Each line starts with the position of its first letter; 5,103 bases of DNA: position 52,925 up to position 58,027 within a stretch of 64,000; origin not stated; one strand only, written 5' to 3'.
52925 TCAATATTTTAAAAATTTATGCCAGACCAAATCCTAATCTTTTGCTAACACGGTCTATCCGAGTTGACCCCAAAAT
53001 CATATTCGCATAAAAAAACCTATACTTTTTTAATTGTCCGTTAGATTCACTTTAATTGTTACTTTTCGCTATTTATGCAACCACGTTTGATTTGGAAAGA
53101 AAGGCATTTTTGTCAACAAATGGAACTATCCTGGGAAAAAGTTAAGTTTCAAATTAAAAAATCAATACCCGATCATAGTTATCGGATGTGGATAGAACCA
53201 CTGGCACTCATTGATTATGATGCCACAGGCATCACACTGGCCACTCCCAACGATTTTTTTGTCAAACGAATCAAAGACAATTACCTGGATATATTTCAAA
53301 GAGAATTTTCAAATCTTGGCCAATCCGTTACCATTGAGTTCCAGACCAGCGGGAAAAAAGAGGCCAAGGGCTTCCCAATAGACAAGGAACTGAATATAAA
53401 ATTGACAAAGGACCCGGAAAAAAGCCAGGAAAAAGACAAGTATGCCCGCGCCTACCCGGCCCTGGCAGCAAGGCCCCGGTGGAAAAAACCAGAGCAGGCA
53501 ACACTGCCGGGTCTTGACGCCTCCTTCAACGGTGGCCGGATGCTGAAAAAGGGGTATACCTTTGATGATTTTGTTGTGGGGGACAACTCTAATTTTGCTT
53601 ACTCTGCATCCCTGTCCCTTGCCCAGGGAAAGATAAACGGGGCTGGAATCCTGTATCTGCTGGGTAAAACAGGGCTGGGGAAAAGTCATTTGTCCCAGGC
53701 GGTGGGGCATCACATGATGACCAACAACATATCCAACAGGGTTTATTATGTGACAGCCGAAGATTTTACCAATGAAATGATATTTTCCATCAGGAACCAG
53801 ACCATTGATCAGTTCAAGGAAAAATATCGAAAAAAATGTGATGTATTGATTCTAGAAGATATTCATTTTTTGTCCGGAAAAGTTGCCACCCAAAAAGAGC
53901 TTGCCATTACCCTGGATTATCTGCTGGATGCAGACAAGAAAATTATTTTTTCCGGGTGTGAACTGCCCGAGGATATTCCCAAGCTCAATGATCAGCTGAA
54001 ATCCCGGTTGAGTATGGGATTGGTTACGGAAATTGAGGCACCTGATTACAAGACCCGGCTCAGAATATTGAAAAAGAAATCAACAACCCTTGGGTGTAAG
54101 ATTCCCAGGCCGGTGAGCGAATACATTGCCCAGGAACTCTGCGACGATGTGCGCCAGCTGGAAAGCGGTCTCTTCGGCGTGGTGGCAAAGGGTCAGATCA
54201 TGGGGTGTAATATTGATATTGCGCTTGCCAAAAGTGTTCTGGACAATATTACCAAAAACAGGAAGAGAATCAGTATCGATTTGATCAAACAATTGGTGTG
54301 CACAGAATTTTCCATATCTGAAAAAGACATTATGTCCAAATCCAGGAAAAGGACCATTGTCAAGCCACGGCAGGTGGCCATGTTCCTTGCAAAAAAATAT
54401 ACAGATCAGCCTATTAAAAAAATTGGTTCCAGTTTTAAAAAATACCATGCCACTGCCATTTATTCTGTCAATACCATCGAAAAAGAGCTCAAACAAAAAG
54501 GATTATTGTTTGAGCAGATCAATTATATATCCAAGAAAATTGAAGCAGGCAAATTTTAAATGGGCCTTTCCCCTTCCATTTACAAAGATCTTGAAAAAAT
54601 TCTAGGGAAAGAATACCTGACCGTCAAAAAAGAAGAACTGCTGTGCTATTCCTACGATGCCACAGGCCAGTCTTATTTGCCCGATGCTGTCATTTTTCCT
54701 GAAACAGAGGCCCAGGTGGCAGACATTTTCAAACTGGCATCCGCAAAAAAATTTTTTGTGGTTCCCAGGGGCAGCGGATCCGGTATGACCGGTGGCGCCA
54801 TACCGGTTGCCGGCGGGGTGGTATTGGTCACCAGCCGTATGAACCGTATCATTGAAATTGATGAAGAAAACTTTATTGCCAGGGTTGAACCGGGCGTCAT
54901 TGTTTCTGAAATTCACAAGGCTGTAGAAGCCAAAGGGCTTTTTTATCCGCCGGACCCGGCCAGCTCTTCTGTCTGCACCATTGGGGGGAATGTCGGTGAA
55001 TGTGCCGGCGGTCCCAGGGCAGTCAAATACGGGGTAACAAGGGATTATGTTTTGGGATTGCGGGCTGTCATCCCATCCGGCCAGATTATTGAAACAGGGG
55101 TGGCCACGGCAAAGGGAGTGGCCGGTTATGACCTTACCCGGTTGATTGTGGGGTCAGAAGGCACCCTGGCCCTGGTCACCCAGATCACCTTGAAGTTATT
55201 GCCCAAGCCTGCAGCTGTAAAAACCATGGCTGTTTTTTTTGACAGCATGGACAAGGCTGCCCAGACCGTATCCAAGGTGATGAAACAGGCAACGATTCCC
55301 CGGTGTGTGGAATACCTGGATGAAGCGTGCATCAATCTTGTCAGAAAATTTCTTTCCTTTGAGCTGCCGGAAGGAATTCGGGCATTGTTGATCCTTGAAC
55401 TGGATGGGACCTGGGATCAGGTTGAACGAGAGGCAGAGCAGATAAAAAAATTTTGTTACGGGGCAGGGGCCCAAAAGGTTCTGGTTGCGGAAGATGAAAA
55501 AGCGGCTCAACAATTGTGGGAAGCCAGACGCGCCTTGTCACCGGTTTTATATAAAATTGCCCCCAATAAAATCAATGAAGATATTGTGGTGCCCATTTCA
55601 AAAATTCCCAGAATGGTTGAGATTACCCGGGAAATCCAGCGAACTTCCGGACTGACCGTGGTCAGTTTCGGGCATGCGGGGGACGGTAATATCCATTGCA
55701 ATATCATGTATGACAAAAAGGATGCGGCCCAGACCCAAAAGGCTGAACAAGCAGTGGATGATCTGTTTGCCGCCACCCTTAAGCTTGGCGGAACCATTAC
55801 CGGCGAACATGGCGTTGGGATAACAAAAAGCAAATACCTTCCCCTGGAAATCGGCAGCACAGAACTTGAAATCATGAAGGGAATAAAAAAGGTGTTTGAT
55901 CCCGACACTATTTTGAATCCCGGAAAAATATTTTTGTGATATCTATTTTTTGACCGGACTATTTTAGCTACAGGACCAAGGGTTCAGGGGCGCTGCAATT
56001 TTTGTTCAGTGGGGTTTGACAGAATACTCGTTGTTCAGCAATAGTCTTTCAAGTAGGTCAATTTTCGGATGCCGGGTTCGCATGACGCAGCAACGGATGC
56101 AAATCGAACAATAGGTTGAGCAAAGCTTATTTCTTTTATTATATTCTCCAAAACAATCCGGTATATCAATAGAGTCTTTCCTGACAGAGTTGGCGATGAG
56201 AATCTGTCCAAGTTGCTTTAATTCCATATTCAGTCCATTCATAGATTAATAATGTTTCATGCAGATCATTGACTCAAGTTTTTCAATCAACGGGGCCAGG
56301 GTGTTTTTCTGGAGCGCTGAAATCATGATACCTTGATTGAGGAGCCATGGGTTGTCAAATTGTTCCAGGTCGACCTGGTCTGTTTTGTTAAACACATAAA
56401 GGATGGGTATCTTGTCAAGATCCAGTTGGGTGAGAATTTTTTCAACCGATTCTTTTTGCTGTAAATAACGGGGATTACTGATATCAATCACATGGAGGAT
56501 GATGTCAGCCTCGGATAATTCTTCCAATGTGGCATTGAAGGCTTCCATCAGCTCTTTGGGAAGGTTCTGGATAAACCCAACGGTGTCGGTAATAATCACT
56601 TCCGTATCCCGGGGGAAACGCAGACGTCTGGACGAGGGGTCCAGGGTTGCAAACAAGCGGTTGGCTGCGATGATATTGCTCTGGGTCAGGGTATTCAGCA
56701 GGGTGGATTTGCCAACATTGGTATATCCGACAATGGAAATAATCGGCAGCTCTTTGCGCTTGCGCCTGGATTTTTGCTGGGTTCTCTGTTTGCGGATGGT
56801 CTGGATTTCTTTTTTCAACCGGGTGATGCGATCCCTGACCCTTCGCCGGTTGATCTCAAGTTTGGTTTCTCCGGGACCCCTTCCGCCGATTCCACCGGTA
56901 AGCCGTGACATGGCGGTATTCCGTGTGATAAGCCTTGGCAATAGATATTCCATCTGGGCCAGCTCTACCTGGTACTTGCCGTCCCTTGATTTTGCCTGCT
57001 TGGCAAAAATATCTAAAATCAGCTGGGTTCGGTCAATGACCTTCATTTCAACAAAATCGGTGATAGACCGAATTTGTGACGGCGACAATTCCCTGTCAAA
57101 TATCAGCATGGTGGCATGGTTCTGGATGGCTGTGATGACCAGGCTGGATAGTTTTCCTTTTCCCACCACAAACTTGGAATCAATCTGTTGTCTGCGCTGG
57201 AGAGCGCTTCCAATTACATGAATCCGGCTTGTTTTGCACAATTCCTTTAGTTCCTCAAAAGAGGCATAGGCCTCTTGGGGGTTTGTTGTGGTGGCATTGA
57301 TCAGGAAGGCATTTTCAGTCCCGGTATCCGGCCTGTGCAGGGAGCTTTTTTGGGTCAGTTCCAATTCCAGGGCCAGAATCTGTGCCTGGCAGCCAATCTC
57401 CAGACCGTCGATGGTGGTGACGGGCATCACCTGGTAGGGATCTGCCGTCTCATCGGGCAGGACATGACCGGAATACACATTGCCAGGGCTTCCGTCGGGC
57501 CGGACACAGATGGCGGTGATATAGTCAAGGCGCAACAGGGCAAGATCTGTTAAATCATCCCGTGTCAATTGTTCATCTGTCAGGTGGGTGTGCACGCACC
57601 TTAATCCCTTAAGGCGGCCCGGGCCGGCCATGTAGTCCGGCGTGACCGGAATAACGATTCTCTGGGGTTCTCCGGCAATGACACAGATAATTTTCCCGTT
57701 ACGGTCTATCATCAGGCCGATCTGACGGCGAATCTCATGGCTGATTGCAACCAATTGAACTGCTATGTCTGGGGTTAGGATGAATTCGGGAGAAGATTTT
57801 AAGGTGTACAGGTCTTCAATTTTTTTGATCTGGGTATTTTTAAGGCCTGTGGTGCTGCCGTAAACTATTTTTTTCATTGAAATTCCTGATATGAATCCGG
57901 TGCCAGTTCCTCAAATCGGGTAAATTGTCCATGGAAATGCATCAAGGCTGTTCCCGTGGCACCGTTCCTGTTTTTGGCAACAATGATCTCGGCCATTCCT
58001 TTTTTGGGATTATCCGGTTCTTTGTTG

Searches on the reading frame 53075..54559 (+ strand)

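Call 15: search_protein_families(library=pfam, proteins=[window:53075-54559:+], max_evalue=0.0001)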
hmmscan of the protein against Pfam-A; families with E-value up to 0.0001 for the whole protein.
window:53075-54559:+ (494 aa): 5 families
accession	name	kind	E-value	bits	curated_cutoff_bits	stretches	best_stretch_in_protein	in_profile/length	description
PF00308.24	Bac_DnaA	-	9.2e-46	156.4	23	1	157-318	1-161/162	Bacterial DnaA ATPAse domain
PF08299.17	Bac_DnaA_C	-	1.5e-23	83.1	31.5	1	401-468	1-69/69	Bacterial dnaA protein helix-turn-helix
PF11638.13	DnaA_N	-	1.6e-13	50.5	24.6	1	20-74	4-59/65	DnaA N-terminal domain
PF01695.23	IstB_IS21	-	5.7e-06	26.4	24.1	1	192-291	94-190/238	IstB-like ATP binding protein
PF00004.35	AAA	-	8.4e-05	23.5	21.2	0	193-286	1-98/131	ATPase family associated with various cellular activities (AAA)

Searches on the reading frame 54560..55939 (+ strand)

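Call 15: search_protein_families(library=pfam, proteins=[window:54560-55939:+], max_evalue=0.0001)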
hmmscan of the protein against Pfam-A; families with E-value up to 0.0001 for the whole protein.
window:54560-55939:+ (459 aa): 2 families
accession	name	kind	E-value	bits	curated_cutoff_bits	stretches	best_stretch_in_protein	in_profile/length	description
PF02913.24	FAD-oxidase_C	-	3.3e-72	243.6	21.2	1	216-457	1-248/248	FAD linked oxidases, C-terminal domain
PF01565.28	FAD_binding_4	-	8.1e-43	145.9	26.4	1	41-180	1-139/139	FAD binding domain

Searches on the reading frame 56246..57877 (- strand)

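Call 15: search_protein_families(library=pfam, proteins=[window:56246-57877:-], max_evalue=0.0001)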
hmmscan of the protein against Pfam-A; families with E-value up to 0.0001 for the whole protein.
window:56246-57877:- (543 aa): 6 families
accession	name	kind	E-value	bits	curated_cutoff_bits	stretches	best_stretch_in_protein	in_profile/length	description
PF13167.11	GTP-bdg_N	-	1.3e-28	99.9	25.4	1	206-292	3-89/89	GTP-binding GTPase N-terminal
PF16360.10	GTP-bdg_M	-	1.8e-28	99.3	29.5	1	295-372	2-79/79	GTP-binding GTPase Middle Region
PF01926.29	MMR_HSR1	-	8.6e-24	84.3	21.9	1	380-498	2-113/113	50S ribosome-binding GTPase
PF02421.24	FeoB_N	-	1.4e-06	28.4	27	1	380-503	3-119/156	Ferrous iron transport protein B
PF03193.22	RsgA_GTPase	-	1.1e-05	25.7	30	0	349-407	77-136/174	RsgA GTPase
PF00025.27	Arf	-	9.5e-05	22.4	22.3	0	369-503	7-129/174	ADP-ribosylation factor family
